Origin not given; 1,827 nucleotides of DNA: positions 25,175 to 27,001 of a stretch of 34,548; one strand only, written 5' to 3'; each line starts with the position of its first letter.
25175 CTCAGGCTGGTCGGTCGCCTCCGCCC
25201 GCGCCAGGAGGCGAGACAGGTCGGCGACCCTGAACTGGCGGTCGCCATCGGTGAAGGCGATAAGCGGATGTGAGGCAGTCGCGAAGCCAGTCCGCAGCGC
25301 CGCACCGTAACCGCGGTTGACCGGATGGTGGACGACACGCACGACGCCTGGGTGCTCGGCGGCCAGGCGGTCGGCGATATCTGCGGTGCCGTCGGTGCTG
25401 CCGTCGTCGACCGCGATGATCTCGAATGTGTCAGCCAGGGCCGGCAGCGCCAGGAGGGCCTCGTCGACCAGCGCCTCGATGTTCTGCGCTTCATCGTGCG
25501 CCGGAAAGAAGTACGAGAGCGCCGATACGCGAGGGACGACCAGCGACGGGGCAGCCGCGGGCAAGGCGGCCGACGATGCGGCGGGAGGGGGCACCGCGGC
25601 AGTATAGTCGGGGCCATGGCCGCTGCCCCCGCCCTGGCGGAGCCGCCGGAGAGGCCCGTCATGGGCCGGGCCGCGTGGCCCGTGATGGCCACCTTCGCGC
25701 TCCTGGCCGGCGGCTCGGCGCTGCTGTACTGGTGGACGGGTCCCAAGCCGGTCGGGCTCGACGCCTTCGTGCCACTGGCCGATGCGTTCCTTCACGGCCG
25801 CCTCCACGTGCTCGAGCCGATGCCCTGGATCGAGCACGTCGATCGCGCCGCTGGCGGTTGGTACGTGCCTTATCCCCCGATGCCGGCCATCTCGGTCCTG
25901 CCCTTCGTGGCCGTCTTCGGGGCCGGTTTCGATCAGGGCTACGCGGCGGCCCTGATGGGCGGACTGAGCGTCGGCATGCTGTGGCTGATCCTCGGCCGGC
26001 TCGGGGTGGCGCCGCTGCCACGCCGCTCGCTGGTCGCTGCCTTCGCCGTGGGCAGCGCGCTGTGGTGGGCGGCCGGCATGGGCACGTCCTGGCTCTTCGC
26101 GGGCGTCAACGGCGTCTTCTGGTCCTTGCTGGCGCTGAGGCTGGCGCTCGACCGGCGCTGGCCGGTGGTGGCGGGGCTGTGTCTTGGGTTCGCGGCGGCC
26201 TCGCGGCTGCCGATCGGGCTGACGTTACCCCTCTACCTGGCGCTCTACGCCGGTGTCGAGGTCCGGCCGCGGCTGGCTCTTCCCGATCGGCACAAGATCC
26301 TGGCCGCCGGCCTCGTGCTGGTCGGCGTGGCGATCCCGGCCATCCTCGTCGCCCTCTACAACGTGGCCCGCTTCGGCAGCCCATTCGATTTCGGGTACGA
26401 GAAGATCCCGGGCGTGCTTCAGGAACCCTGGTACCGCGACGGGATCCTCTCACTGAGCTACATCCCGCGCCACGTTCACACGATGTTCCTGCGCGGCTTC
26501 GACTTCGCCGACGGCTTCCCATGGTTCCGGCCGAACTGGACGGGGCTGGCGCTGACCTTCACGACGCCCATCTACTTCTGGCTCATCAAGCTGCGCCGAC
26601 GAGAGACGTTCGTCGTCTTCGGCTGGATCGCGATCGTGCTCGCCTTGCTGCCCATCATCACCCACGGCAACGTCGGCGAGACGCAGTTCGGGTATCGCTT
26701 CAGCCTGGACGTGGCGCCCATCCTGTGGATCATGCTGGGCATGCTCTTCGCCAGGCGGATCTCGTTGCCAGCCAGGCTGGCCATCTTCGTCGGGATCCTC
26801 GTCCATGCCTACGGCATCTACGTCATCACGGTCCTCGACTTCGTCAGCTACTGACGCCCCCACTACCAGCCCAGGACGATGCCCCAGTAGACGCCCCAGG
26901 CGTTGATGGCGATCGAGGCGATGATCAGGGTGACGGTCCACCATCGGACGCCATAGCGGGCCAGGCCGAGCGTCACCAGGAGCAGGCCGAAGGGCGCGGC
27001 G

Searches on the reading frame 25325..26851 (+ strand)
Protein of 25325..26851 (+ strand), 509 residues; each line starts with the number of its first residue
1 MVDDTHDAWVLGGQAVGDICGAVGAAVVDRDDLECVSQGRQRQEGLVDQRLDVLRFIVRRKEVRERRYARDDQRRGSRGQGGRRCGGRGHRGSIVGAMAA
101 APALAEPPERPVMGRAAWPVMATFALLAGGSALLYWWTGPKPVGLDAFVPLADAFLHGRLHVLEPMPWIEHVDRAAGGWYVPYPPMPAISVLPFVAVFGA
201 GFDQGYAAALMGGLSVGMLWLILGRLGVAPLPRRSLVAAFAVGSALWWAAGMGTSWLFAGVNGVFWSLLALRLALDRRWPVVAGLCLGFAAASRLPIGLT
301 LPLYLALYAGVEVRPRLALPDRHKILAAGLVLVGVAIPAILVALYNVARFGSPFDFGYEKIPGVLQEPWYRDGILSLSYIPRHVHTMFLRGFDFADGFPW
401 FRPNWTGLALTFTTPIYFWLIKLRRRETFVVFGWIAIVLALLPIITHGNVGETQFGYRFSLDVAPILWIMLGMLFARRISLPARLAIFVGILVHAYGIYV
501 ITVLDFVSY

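Call 12: search_protein_families(library=pfam, proteins=[window:25325-26851:+], max_evalue=0.001)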
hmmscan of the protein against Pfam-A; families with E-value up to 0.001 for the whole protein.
window:25325-26851:+ (509 aa): 0 families

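Call 35: search_protein_families(library=pfam, proteins=[window:25616-26851:+], max_evalue=10)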
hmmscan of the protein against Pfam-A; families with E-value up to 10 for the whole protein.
window:25616-26851:+ (412 aa): 0 families

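Call 46: search_protein_families(library=ncbifam, proteins=[window:25616-26851:+], max_evalue=1)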
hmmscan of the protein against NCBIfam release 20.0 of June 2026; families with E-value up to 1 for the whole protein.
window:25616-26851:+ (412 aa): 0 families
